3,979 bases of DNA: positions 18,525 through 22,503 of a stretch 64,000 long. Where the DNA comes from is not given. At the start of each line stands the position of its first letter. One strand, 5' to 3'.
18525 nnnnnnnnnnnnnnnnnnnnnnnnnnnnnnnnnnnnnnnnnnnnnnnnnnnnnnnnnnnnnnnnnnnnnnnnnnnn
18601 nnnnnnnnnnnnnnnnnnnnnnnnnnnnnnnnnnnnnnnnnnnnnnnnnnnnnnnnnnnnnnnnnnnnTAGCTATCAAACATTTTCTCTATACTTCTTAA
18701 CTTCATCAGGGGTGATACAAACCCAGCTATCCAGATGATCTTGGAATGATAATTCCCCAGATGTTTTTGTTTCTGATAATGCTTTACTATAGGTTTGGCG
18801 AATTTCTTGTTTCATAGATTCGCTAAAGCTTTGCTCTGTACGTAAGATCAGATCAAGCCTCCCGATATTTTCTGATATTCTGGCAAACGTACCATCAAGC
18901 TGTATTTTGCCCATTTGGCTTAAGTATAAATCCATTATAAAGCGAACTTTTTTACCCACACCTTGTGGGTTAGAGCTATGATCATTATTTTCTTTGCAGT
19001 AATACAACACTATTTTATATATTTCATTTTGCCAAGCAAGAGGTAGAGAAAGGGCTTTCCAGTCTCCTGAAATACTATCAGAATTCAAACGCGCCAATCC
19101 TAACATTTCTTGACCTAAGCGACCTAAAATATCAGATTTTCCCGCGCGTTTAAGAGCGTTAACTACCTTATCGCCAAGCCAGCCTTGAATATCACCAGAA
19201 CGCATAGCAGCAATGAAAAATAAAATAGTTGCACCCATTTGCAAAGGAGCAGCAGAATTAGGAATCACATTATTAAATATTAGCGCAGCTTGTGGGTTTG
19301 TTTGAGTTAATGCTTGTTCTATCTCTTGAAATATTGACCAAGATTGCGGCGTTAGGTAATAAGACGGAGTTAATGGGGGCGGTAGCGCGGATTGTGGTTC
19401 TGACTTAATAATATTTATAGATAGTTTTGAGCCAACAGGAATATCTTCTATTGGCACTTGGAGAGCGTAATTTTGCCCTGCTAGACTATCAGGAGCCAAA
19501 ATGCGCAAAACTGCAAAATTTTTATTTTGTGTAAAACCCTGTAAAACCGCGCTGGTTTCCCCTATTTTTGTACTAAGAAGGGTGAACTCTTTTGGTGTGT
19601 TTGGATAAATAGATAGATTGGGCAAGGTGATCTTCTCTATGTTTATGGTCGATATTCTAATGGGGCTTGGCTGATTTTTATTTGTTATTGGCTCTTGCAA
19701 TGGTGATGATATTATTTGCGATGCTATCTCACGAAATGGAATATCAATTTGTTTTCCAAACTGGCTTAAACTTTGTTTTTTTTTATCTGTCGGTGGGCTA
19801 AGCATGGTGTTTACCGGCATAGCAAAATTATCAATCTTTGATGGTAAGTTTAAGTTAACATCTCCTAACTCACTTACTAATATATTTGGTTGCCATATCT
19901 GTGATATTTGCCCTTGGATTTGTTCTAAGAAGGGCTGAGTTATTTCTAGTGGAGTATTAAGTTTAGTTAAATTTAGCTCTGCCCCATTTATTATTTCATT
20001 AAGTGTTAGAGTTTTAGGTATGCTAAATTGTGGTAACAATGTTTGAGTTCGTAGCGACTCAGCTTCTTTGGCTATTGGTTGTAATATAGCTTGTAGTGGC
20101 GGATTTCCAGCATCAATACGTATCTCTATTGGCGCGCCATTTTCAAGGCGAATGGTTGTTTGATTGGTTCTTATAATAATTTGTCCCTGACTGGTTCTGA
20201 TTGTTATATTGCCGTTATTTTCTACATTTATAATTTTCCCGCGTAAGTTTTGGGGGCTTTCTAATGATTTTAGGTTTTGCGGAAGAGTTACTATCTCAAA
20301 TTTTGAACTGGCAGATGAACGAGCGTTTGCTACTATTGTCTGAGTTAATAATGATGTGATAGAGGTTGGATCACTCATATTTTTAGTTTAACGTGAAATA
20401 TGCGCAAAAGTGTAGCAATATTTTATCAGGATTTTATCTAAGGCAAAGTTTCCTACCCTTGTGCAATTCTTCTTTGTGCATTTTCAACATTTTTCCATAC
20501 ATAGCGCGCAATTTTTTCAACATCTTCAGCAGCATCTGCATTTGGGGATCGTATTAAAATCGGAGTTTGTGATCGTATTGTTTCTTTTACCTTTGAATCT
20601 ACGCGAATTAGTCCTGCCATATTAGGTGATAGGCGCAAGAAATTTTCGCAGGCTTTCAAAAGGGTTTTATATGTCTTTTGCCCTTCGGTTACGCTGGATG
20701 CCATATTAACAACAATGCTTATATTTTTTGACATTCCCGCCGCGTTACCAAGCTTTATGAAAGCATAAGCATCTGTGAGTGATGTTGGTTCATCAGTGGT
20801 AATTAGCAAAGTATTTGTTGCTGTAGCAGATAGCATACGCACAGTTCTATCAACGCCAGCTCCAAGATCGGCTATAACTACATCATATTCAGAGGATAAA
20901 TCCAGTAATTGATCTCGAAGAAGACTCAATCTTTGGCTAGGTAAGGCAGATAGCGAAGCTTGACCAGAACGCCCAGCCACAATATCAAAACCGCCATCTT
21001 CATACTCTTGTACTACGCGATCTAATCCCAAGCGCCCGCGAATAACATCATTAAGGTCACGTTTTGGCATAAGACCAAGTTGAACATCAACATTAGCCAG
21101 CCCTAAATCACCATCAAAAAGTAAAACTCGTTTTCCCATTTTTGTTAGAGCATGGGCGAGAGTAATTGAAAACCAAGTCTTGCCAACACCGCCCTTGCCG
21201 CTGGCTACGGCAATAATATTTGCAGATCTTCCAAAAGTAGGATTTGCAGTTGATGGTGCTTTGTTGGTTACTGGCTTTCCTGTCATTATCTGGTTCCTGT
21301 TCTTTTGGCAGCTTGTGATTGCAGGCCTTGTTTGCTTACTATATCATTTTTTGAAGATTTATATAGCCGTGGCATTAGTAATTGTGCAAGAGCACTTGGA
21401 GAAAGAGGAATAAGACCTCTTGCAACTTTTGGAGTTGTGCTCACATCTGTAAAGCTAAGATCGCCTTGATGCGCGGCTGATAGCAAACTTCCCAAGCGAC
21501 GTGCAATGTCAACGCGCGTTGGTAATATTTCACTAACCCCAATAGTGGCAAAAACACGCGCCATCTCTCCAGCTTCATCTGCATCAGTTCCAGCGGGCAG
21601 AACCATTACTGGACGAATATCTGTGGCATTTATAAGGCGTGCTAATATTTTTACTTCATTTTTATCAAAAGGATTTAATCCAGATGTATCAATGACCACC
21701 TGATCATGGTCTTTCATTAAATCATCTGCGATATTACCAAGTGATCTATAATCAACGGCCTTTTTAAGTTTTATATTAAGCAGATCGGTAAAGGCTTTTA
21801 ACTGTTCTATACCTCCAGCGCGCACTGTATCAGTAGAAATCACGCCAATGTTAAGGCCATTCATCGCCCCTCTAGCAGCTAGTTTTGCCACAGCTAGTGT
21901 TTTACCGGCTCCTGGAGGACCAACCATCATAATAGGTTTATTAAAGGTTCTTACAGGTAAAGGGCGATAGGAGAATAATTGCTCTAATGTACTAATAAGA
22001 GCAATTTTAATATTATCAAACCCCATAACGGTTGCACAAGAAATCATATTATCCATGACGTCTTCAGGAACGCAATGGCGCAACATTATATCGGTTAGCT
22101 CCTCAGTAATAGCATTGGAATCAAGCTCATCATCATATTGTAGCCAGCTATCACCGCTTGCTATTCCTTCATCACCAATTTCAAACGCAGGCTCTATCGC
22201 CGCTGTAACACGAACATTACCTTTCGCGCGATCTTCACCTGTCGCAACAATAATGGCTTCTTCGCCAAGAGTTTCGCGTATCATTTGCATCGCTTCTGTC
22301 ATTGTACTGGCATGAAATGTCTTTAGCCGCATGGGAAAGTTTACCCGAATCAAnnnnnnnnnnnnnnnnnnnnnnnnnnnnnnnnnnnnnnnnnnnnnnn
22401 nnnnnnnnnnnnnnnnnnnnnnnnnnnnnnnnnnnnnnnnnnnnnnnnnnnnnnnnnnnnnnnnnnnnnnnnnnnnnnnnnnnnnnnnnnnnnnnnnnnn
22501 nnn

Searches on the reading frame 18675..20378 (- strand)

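Call 11: search_protein_families(library=ncbifam, proteins=[window:18675-20378:-], max_evalue=0.01)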
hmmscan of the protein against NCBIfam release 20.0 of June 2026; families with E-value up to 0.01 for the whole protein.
window:18675-20378:- (567 aa): 0 families

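Call 30: search_protein_families(library=pfam, proteins=[window:18675-20378:-], max_evalue=0.01)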
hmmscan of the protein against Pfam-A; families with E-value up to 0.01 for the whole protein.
window:18675-20378:- (567 aa): 1 family
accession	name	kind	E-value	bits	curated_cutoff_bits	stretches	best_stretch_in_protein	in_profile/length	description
PF03633.20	Glyco_hydro_65C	-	0.00038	20.6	22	0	58-89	25-56/62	Glycosyl hydrolase family 65, C-terminal domain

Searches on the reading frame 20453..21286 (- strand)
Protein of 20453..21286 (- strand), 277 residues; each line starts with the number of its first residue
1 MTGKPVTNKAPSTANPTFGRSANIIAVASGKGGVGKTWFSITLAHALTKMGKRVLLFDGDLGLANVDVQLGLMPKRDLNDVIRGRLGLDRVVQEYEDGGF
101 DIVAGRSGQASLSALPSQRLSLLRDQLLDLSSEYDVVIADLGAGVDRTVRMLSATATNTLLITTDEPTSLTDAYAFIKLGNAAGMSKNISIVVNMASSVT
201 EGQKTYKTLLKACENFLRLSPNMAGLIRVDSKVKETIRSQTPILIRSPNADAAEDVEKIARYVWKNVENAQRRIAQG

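Call 11: search_protein_families(library=ncbifam, proteins=[window:20453-21286:-], max_evalue=0.01)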
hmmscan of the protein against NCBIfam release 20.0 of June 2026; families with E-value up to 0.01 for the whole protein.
window:20453-21286:- (277 aa): 31 families (the best 25 are shown)
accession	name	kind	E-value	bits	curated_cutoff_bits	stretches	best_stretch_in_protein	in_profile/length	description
TIGR01969.1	minD_arch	subfamily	5.7e-31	107.6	201.75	1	24-267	2-234/251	cell division ATPase MinD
TIGR01968.1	minD_bact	equivalog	2.9e-24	85.8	212.9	1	22-263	1-236/261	septum site-determining protein MinD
NF008079.0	PRK10818.1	equivalog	1.3e-12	47.7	508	1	22-175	2-155/270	septum site-determining protein MinD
TIGR03371.1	cellulose_yhjQ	equivalog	1.8e-12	47.3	157.85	1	23-266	2-244/246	cellulose biosynthesis protein BcsQ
NF007350.0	PRK09841.1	equivalog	1.8e-11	42.9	1248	1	22-191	531-699/726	tyrosine-protein kinase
NF041546.1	ParA_partition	equivalog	1.1e-10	41.4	180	1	24-60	1-37/203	ParA family partition ATPase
NF008669.0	PRK11670.1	equivalog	6.7e-10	38.4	348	1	21-260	106-346/369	iron-sulfur cluster carrier protein ApbC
TIGR03018.1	pepcterm_TyrKin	hypoth_equivalog_domain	1.5e-09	37.5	230.65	1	19-172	32-188/207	XrtA-associated tyrosine autokinase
NF041136.1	MrpORP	equivalog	4.8e-09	36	450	1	23-76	6-59/365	iron-sulfur cluster carrier protein MrpORP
NF047398.1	AAA_KGGVGR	domain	5.7e-09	36.6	90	1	23-61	3-41/190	KGGVGR-motif variant AAA ATPase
TIGR03029.1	EpsG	equivalog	5.8e-09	35.5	313.8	1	18-177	99-257/274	chain length determinant protein tyrosine kinase EpsG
TIGR01007.1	eps_fam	subfamily_domain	4.2e-08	33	108.05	1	22-165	17-160/204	polysaccharide biosynthesis tyrosine autokinase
NF008568.0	PRK11519.1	equivalog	8.9e-07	27.5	1068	1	22-141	526-643/720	tyrosine-protein kinase Wzc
TIGR03453.1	partition_RepA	equivalog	5.6e-06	25.4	348.45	1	22-106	104-196/387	plasmid partitioning protein RepA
TIGR01005.1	eps_transp_fam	subfamily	7.5e-06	24.4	411.7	1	22-178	546-701/754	exopolysaccharide transport protein family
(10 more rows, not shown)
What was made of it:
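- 20453..21286 (-): flhG-type MinD/ParA ATPase. Call 11.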

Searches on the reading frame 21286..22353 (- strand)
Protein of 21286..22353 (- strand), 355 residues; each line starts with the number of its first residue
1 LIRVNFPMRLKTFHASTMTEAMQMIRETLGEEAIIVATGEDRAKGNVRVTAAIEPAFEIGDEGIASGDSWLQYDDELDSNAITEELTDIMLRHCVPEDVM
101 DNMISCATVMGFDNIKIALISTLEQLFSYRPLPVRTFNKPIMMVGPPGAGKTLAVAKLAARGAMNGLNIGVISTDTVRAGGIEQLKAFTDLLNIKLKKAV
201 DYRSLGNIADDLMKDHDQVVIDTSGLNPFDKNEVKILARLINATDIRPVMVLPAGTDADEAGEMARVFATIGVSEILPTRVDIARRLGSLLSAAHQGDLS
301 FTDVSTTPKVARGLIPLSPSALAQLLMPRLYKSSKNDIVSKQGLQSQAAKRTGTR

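Call 11: search_protein_families(library=ncbifam, proteins=[window:21286-22353:-], max_evalue=0.01)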
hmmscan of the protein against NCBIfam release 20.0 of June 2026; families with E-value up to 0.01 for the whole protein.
window:21286-22353:- (355 aa): 15 families
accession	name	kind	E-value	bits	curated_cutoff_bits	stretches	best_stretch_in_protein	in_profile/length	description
TIGR03499.1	FlhF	equivalog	4.7e-37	128.5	174.15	2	83-225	140-286/286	flagellar biosynthesis GTPase FlhF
NF011310.0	PRK14721.1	equivalog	6.7e-22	78.3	725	1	143-336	196-387/423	flagellar biosynthesis regulator FlhF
NF011312.0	PRK14723.1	equivalog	1.2e-19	70.3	951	1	143-316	190-368/768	flagellar biosynthesis regulator FlhF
NF009367.0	PRK12724.1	equivalog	1.5e-15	57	718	1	137-311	222-399/433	flagellar biosynthesis regulator FlhF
NF009366.0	PRK12723.1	equivalog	1.9e-15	56.9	585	1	139-296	175-337/388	flagellar biosynthesis regulator FlhF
TIGR00064.1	ftsY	equivalog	2.2e-14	53.4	260.7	1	140-296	81-249/279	signal recognition particle-docking protein FtsY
TIGR00959.1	ffh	equivalog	1.1e-12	47.6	473.2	1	136-301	97-269/428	signal recognition particle protein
NF011311.0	PRK14722.1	equivalog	1.6e-11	43.9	777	1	142-312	141-322/374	flagellar biosynthesis regulator FlhF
TIGR01425.1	SRP54_euk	equivalog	1.1e-09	37.7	576.25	1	138-293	100-261/428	signal recognition particle protein SRP54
NF009368.0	PRK12726.1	equivalog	6.6e-09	35.3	832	1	141-299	209-370/407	flagellar biosynthesis regulator FlhF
NF005230.0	PRK06731.1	equivalog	2.6e-06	26.9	553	1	140-291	88-242/281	flagellar biosynthesis regulator FlhF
NF038214.1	IS21_help_AAA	equivalog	0.00013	21.8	200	1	139-251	91-187/232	IS21-like element helper ATPase IstB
NF011100.0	PRK14527.1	equivalog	0.0021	17.7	154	1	137-180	5-48/191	adenylate kinase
NF003230.0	PRK04195.1-6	equivalog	0.0037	16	441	1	107-159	14-60/494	replication factor C large subunit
TIGR03881.1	KaiC_arch_4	hypoth_equivalog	0.0052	16.5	247.8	1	141-218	24-96/231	KaiC domain-containing protein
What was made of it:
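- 21286..22332 (-): flhF (SRP-type GTPase). The likely true start is the ATG at 22332 (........). TIGR03499 E 4.7e-37 (call 11).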
